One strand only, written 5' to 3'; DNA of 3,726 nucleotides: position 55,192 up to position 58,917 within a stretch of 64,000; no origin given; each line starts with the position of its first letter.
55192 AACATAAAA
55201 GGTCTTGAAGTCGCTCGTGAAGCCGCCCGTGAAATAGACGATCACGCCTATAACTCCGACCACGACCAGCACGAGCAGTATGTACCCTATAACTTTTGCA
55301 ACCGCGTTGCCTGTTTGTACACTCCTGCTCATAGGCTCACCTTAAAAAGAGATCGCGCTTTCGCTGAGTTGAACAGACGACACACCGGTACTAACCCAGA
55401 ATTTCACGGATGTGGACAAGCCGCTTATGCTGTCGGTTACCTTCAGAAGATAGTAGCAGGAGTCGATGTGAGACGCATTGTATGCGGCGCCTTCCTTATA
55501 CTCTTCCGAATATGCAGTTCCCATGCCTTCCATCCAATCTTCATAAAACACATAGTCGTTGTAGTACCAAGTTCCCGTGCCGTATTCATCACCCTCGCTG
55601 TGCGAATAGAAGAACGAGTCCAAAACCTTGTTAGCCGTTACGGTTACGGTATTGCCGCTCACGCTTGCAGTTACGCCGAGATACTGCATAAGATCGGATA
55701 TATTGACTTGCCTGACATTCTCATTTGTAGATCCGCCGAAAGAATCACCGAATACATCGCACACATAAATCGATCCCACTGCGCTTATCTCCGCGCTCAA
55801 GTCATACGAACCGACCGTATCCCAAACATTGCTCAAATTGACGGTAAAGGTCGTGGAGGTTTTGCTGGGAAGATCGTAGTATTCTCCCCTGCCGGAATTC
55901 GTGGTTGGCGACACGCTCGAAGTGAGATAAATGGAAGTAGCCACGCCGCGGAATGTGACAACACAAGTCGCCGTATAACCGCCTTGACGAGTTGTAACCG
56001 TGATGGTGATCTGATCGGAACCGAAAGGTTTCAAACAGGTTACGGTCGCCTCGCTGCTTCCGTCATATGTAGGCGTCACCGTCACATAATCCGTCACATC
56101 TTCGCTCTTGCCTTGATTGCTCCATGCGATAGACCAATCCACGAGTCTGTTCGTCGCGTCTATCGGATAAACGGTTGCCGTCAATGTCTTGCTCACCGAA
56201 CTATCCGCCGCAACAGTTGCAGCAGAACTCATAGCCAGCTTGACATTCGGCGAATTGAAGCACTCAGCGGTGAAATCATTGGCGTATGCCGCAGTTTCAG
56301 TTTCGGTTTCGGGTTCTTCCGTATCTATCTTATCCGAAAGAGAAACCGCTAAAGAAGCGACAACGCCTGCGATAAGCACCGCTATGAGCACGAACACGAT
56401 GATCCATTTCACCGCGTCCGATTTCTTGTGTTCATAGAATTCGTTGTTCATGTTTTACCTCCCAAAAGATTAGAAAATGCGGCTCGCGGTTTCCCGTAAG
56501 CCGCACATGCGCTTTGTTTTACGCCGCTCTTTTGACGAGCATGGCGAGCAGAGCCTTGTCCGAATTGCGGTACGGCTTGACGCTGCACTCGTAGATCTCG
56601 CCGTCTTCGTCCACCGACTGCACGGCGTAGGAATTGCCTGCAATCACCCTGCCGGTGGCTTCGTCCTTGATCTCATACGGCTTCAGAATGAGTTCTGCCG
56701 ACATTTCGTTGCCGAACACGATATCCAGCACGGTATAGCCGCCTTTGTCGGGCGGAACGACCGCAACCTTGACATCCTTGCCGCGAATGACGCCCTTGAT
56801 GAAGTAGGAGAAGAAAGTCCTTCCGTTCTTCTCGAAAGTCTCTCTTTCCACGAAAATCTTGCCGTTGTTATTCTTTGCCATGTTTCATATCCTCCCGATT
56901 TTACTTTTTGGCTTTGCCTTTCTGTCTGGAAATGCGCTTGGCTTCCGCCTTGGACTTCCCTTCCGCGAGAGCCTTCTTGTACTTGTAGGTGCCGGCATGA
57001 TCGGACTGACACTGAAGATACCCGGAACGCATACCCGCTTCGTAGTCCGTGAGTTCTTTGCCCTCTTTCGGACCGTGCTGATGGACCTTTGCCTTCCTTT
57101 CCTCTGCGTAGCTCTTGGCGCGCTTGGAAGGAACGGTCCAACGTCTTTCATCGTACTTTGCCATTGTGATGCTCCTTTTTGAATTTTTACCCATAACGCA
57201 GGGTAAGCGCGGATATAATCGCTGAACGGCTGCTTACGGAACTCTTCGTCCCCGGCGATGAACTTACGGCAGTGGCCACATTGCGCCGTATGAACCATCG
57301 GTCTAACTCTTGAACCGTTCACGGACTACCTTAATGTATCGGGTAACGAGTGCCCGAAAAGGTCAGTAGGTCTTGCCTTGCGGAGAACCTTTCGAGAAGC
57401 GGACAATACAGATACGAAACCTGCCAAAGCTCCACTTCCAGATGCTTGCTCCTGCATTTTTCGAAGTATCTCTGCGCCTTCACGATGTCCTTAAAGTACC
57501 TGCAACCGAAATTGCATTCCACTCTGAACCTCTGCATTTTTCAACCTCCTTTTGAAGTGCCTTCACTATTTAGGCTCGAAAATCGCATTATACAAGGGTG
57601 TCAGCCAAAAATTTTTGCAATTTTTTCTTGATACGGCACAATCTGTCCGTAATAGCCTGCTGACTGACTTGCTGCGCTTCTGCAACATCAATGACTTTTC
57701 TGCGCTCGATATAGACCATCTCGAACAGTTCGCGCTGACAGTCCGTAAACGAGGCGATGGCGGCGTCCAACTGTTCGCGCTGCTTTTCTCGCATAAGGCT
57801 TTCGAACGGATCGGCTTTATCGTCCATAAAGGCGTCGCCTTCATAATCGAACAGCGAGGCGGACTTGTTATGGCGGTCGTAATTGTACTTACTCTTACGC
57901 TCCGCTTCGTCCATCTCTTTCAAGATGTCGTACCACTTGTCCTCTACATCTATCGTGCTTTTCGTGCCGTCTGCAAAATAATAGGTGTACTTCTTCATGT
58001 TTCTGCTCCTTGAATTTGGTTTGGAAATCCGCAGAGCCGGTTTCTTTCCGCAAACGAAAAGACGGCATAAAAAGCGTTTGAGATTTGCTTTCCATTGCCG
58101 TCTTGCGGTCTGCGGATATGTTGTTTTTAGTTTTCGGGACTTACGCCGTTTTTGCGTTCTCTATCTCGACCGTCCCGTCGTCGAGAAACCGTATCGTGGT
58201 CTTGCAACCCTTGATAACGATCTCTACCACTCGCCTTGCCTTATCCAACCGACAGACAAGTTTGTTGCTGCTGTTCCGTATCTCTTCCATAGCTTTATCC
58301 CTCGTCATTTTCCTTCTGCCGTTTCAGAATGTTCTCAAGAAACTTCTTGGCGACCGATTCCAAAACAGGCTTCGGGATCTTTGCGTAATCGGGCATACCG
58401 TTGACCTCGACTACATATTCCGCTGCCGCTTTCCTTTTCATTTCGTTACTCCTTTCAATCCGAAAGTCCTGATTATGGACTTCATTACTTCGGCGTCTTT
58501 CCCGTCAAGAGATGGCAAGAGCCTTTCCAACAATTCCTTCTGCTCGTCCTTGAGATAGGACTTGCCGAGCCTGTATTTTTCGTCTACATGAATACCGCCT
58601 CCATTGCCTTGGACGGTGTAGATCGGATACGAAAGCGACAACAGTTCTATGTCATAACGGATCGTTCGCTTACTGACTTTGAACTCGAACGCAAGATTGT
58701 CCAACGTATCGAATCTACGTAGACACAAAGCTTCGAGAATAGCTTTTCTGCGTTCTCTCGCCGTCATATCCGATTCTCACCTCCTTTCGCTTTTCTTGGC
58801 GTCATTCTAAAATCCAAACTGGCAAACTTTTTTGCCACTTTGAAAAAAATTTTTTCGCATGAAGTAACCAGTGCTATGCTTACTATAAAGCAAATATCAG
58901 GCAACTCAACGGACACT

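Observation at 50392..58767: Uncharacterised ~8.4-kb operon of membrane/secreted proteins plus a polytopic P-loop-like protein, feeding into the Rep gene: virus-like morphogenesis module or IME transfer module?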

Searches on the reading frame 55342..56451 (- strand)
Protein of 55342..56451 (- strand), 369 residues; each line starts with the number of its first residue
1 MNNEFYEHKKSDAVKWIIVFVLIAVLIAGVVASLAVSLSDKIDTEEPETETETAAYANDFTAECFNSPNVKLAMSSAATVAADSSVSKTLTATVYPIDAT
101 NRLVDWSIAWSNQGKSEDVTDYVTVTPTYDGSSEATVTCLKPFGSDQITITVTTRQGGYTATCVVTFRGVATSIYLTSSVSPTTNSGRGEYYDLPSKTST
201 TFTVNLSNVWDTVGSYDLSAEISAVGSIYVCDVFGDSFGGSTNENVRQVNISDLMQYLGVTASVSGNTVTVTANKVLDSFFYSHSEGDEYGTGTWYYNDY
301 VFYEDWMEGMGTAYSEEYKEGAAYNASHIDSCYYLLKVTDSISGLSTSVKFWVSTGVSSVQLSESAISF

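Call 3: search_protein_families(library=pfam, proteins=[window:55342-56451:-], max_evalue=0.1)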
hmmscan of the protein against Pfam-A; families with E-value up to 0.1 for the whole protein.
window:55342-56451:- (369 aa): 1 family
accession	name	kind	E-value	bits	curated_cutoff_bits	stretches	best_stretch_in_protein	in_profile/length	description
PF23820.1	DUF7190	-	0.043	14.4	27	1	14-48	4-39/66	Family of unknown function (DUF7190)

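Call 4: search_protein_families(library=phrogs, proteins=[window:55342-56451:-], max_evalue=0.1)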
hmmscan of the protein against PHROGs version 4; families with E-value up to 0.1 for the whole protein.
window:55342-56451:- (369 aa): 2 families
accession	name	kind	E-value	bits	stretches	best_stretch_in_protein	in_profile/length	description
phrog_341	-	tail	0.0019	19.3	1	60-155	60-150/154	major tail protein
phrog_36420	-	unknown function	0.028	15.6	1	198-244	47-92/107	-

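Call 5: search_protein_families(library=ncbifam, proteins=[window:55342-56451:-], max_evalue=0.1)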
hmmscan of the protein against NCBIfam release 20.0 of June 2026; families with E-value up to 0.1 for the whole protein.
window:55342-56451:- (369 aa): 2 families
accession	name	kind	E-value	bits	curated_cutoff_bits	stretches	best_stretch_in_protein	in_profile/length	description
NF005152.0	PRK06633.1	equivalog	0.011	14.3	675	1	248-291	136-179/392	acetyl-CoA C-acetyltransferase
NF006283.1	PRK08455.1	equivalog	0.049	13.3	187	1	5-55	10-61/182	flagellar basal body-associated protein FliL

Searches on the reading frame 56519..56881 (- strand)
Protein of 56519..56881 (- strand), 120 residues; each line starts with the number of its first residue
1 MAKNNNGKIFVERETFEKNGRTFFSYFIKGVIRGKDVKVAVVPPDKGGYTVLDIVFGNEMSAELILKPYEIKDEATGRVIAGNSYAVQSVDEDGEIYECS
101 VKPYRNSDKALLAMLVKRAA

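Call 3: search_protein_families(library=pfam, proteins=[window:56519-56881:-], max_evalue=0.1)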
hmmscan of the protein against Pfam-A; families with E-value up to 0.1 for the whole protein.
window:56519-56881:- (120 aa): 1 family
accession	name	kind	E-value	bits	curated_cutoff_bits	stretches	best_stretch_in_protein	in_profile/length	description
PF04848.19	Pox_A22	-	0.029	15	22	1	4-45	50-90/143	Poxvirus A22 protein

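Call 4: search_protein_families(library=phrogs, proteins=[window:56519-56881:-], max_evalue=0.1)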
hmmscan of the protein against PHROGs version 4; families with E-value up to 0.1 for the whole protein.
window:56519-56881:- (120 aa): 0 families

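Call 5: search_protein_families(library=ncbifam, proteins=[window:56519-56881:-], max_evalue=0.1)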
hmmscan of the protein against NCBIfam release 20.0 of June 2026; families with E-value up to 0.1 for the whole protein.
window:56519-56881:- (120 aa): 0 families

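Call 67: search_solved_structures(query=A5, max_evalue=10)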
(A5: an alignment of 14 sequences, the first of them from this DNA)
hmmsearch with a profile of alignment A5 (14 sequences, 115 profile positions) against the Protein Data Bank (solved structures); distinct sequences matched with E-value up to 10: 3.
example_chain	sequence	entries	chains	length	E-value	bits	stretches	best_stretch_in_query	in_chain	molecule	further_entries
9f8e_A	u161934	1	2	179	0.32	14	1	31-68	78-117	S-layer protein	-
1rd6_A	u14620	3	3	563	1.3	12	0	11-43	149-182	Chitinase A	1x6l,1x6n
4ofy_D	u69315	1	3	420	1.5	11.8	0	24-83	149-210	Protein SYG-2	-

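Call 68: search_protein_families(library=pfam, alignment_id=A5, max_evalue=1)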
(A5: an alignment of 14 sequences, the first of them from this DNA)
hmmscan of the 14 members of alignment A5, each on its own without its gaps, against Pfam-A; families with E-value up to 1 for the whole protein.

A. member 1, seq(120 aa): 1 family
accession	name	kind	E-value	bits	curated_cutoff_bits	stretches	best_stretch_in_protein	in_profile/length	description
PF04848.19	Pox_A22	-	0.029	15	22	1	4-45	50-90/143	Poxvirus A22 protein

B. families by the number of members that match (of 14 scanned): 9 families
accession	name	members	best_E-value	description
PF04848.19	Pox_A22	4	0.029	Poxvirus A22 protein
PF25621.1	PhiKZ_gp244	4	0.058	Bacteriophage PhiKZ capsid decoration protein gp244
PF11578.13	DUF3237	1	0.038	Protein of unknown function (DUF3237)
PF13670.12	PepSY_2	1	0.066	Peptidase propeptide and YPEB domain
PF14076.12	DUF4258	1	0.069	Domain of unknown function (DUF4258)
PF21316.3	TPPII_GBD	1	0.15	TPPII, galactose-binding domain-like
PF07129.17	DUF1381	1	0.16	Protein of unknown function (DUF1381)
PF12565.13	DUF3747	1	0.23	Protein of unknown function (DUF3747)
PF24241.1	Deam_C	1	0.25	Putative cytidine deaminase, C-terminal domain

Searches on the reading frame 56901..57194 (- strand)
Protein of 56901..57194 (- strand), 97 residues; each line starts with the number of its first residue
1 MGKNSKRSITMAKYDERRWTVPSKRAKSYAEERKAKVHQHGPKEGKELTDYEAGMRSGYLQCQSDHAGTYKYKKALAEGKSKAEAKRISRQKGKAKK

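Call 3: search_protein_families(library=pfam, proteins=[window:56901-57194:-], max_evalue=0.1)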
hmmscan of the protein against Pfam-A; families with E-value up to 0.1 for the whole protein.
window:56901-57194:- (97 aa): 0 families

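Call 4: search_protein_families(library=phrogs, proteins=[window:56901-57194:-], max_evalue=0.1)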
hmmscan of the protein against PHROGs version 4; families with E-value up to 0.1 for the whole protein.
window:56901-57194:- (97 aa): 0 families

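Call 5: search_protein_families(library=ncbifam, proteins=[window:56901-57194:-], max_evalue=0.1)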
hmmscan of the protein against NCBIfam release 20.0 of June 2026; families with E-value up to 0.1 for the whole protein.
window:56901-57194:- (97 aa): 0 families

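Call 134: search_solved_structures(query=A11, max_evalue=10)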
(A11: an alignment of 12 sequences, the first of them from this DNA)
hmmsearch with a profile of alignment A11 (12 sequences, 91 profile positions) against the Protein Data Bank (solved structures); distinct sequences matched with E-value up to 10: 0.

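Call 135: search_protein_families(library=pfam, alignment_id=A11, max_evalue=1)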
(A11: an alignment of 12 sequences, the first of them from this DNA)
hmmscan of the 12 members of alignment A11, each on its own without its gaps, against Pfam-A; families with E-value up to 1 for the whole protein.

A. member 1, seq(87 aa): 0 families

B. families by the number of members that match (of 12 scanned): 3 families
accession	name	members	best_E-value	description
PF13338.12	AbiEi_4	1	0.058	Transcriptional regulator, AbiEi antitoxin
PF08926.16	DUF1908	1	0.12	Domain of unknown function (DUF1908)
PF17769.7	PurK_C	1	0.27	Phosphoribosylaminoimidazole carboxylase C-terminal domain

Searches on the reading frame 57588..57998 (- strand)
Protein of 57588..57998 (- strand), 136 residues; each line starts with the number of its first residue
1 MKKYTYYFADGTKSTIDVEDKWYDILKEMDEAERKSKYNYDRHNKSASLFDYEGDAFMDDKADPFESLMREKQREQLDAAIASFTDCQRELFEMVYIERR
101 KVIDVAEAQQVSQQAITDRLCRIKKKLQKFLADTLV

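Call 3: search_protein_families(library=pfam, proteins=[window:57588-57998:-], max_evalue=0.1)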
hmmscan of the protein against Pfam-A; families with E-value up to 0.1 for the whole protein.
window:57588-57998:- (136 aa): 3 families
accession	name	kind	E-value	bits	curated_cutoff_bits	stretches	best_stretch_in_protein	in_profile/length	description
PF04297.20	UPF0122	-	0.00017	22.2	22.7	1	84-130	18-64/101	Putative helix-turn-helix protein, YlxM / p13 like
PF08281.18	Sigma70_r4_2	-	0.00025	21.1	25.7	1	75-127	2-54/54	Sigma-70, region 4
PF14712.11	Snapin_Pallidin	-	0.044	14.7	29.6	1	75-129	16-73/89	Snapin/Pallidin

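Call 4: search_protein_families(library=phrogs, proteins=[window:57588-57998:-], max_evalue=0.1)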
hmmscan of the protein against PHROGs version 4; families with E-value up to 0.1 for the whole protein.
window:57588-57998:- (136 aa): 7 families
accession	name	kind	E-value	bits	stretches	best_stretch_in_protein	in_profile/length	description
phrog_11138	-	unknown function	2.1e-21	77.7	1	3-132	2-140/142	-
phrog_1190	-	transcription regulation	1.6e-07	32.2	1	30-132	62-160/167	RNA polymerase sigma factor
phrog_1740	-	transcription regulation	1.1e-06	28.5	1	39-131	140-216/567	RNA polymerase sigma factor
phrog_351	-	transcription regulation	6.8e-06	25.9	1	57-131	649-726/928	RNA polymerase sigma factor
phrog_36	-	transcription regulation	2.8e-05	24.8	1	71-131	127-187/220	transcriptional regulator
phrog_3512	-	transcription regulation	0.00028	22.1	1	82-131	64-113/130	sigma factor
phrog_2198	-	transcription regulation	0.043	15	0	71-132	69-130/133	Alt-like transcription activator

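Call 5: search_protein_families(library=ncbifam, proteins=[window:57588-57998:-], max_evalue=0.1)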
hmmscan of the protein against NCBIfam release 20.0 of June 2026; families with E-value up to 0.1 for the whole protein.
window:57588-57998:- (136 aa): 32 families (the best 25 are shown)
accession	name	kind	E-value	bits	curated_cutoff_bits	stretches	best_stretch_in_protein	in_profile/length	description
TIGR02937.1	sigma70-ECF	superfamily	6.9e-12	45.3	42.9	1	34-131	72-165/165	sigma-70 family RNA polymerase sigma factor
NF004113.0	PRK05602.1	equivalog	2e-08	34.1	208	1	40-133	110-203/211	RNA polymerase sigma factor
NF009166.1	PRK12513.1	equivalog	2.1e-07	30.8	206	1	34-133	90-188/193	RNA polymerase sigma factor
TIGR02989.1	Sig-70_gvs1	subfamily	2.5e-07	30.7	124.55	1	45-129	73-156/158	RNA polymerase sigma-70 factor, Rhodopirellula/Verrucomicrobium family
TIGR02984.1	Sig-70_plancto1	subfamily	5.4e-07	29.4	183.75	1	56-131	113-188/189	RNA polymerase sigma-70 factor, Planctomycetaceae-specific subfamily 1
NF009168.0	PRK12515.1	subfamily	7e-07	28.9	236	1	42-132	90-180/189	RNA polymerase sigma factor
NF045758.2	YlxM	equivalog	1e-06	28.8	80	1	85-130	18-63/72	YlxM family DNA-binding protein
TIGR02985.1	Sig70_bacteroi1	subfamily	1.8e-06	28.3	126.4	1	44-131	83-162/162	RNA polymerase sigma-70 factor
NF001071.0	PRK00118.2-1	equivalog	4.7e-06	27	160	1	82-130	17-65/117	putative DNA-binding protein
NF008888.0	PRK11922.1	equivalog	1.5e-05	24.8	204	1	45-134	110-199/231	RNA polymerase sigma factor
NF006550.0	PRK09047.1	equivalog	1.8e-05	24.3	173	1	53-134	111-190/194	RNA polymerase sigma factor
NF006930.0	PRK09415.1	subfamily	3.2e-05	23.8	198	1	43-132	87-176/179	RNA polymerase factor sigma C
NF009176.0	PRK12524.1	equivalog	0.00015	21.6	264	1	51-132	104-185/196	RNA polymerase sigma factor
NF001067.0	PRK00118.1-2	equivalog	0.00019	21.8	156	1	82-124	21-63/110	putative DNA-binding protein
NF009185.0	PRK12533.1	equivalog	0.00025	20.8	248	1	20-132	89-194/231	RNA polymerase sigma factor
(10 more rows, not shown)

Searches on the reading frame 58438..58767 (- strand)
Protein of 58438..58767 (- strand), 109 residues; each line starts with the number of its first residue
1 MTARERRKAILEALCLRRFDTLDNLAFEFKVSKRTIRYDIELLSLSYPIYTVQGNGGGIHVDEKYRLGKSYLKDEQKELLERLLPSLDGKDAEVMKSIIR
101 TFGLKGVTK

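Call 3: search_protein_families(library=pfam, proteins=[window:58438-58767:-], max_evalue=0.1)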
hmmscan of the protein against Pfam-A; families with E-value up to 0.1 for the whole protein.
window:58438-58767:- (109 aa): 3 families
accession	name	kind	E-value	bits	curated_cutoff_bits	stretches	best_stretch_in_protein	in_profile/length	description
PF08279.18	HTH_11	-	9.2e-07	29.1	25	1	6-56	1-53/55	HTH domain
PF08220.18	HTH_DeoR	-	1e-05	25.6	21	1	6-50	1-45/57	DeoR-like helix-turn-helix domain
PF13513.12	HEAT_EZ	-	0.08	14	27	0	69-103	19-53/55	HEAT-like repeat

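Call 4: search_protein_families(library=phrogs, proteins=[window:58438-58767:-], max_evalue=0.1)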
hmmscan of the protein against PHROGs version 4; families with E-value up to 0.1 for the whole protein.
window:58438-58767:- (109 aa): 2 families
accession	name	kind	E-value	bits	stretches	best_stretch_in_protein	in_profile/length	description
phrog_13105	-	unknown function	1.4e-06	29.1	1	4-72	4-73/239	-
phrog_14147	-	transcription regulation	0.0016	19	1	1-73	3-73/256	transcriptional regulator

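Call 5: search_protein_families(library=ncbifam, proteins=[window:58438-58767:-], max_evalue=0.1)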
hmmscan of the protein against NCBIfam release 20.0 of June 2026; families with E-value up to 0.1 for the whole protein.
window:58438-58767:- (109 aa): 8 families
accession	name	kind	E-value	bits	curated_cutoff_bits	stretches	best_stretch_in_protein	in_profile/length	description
NF040755.1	AgaR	equivalog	0.0002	20.6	260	1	2-74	3-73/256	transcriptional repressor AgaR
NF041397.1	TranRegGlpR_Halo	equivalog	0.0014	18.3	300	1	1-46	1-46/253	HTH-type transcriptional regulator GlpR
NF053736.1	AcpB_EbpR_MafR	subfamily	0.0035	16.7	130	1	5-63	6-66/481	AcpB/EbpR/MafR family transcriptional regulator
NF007720.0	PRK10411.1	equivalog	0.017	14.4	259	1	4-60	3-59/243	L-fucose operon activator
NF003359.0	PRK04424.1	equivalog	0.018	14.7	183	1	4-44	8-48/190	transcription factor FapR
NF007753.1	PRK10434.1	equivalog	0.029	13.9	350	1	1-47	1-47/253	glucitol operon DNA-binding transcriptional repressor SrlR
NF010034.0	PRK13509.1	equivalog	0.045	13.1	244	1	1-53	1-53/251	HTH-type transcriptional regulator UlaR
NF040890.1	trans_reg_YgbI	equivalog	0.072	12.6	400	1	1-68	1-65/253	DNA-binding transcriptional repressor YgbI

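Call 80: find_encoding_contigs(protein=window:58438-58767:-, flank=10000, max_places=10)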
Protein window:58438-58767:- (109 aa): 21 contigs read that carry it; 10 places shown.
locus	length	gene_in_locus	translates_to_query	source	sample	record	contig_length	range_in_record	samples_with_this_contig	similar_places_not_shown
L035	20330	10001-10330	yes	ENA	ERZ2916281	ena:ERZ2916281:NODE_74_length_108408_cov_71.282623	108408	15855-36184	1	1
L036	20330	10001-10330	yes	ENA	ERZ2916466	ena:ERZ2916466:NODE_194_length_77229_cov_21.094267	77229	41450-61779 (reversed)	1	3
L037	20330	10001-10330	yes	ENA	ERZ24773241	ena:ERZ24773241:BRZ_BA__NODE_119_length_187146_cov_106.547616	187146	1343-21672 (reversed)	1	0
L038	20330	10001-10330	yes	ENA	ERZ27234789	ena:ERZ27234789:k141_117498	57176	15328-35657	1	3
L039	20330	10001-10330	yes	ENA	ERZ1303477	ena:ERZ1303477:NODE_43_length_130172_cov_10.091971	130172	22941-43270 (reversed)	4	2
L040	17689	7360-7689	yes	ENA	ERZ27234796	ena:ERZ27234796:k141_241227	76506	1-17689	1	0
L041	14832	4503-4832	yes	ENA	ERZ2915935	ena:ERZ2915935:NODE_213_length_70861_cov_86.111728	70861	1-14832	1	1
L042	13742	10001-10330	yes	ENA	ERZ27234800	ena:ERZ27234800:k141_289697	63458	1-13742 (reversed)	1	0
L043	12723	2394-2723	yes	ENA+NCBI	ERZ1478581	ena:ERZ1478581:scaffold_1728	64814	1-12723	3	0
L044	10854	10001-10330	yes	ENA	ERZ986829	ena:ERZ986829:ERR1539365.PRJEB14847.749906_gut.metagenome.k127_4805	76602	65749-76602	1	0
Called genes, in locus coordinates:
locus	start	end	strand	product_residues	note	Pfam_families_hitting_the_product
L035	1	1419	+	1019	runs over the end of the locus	PF00176:SNF2-rel_dom, PF00270:DEAD (faint), PF04851:ResIII, PF00271:Helicase_C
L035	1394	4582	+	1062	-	PF25794:SACS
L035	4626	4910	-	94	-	-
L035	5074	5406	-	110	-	PF01555:N6_N4_Mtase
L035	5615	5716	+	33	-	-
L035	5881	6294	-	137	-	PF00239:Resolvase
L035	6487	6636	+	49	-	-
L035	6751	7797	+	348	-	PF02661:Fic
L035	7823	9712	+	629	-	-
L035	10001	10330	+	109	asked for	PF08220:HTH_DeoR (weak), PF08279:HTH_11 (weak)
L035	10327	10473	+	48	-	-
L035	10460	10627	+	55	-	-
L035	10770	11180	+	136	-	PF08281:Sigma70_r4_2 (weak)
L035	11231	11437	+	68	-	-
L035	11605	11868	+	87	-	-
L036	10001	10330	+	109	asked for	PF08220:HTH_DeoR (weak), PF08279:HTH_11 (weak)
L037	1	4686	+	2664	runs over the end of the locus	PF09479:Flg_new, PF18998:Flg_new_2 (faint), PF09479:Flg_new, PF13306:LRR_5, PF13855:LRR_8 (faint), PF13306:LRR_5, PF23952:LRR_EndoS (faint), PF13306:LRR_5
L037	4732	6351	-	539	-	PF00239:Resolvase, PF07508:Recombinase, PF13408:Zn_ribbon_recom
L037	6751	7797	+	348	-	PF02661:Fic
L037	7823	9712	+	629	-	-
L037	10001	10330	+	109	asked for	PF08220:HTH_DeoR (weak), PF08279:HTH_11 (weak)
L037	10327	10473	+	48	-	-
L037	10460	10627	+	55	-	-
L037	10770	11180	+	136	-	-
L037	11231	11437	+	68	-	-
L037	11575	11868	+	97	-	-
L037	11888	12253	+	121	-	-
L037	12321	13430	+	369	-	-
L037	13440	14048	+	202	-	-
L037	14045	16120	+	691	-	-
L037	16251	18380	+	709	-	-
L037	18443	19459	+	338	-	PF23343:REP_ORF2-G2P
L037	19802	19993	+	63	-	PF13560:HTH_31 (weak), PF12844:HTH_19 (weak), PF01381:HTH_3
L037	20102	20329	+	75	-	-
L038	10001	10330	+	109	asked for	PF08220:HTH_DeoR (weak), PF08279:HTH_11 (weak)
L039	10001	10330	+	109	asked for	PF08220:HTH_DeoR (weak), PF08279:HTH_11 (weak)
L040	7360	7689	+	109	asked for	PF08220:HTH_DeoR (weak), PF08279:HTH_11 (weak)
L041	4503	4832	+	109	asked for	PF08220:HTH_DeoR (weak), PF08279:HTH_11 (weak)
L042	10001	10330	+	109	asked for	PF08220:HTH_DeoR (weak), PF08279:HTH_11 (weak)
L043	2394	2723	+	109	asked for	PF08220:HTH_DeoR (weak), PF08279:HTH_11 (weak)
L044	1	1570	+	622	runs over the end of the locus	-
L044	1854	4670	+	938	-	-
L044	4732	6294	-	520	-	PF00239:Resolvase, PF07508:Recombinase, PF13408:Zn_ribbon_recom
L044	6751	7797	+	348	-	PF02661:Fic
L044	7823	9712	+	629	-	-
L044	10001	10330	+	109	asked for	PF08220:HTH_DeoR (weak), PF08279:HTH_11 (weak)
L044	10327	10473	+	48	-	-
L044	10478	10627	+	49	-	-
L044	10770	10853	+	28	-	?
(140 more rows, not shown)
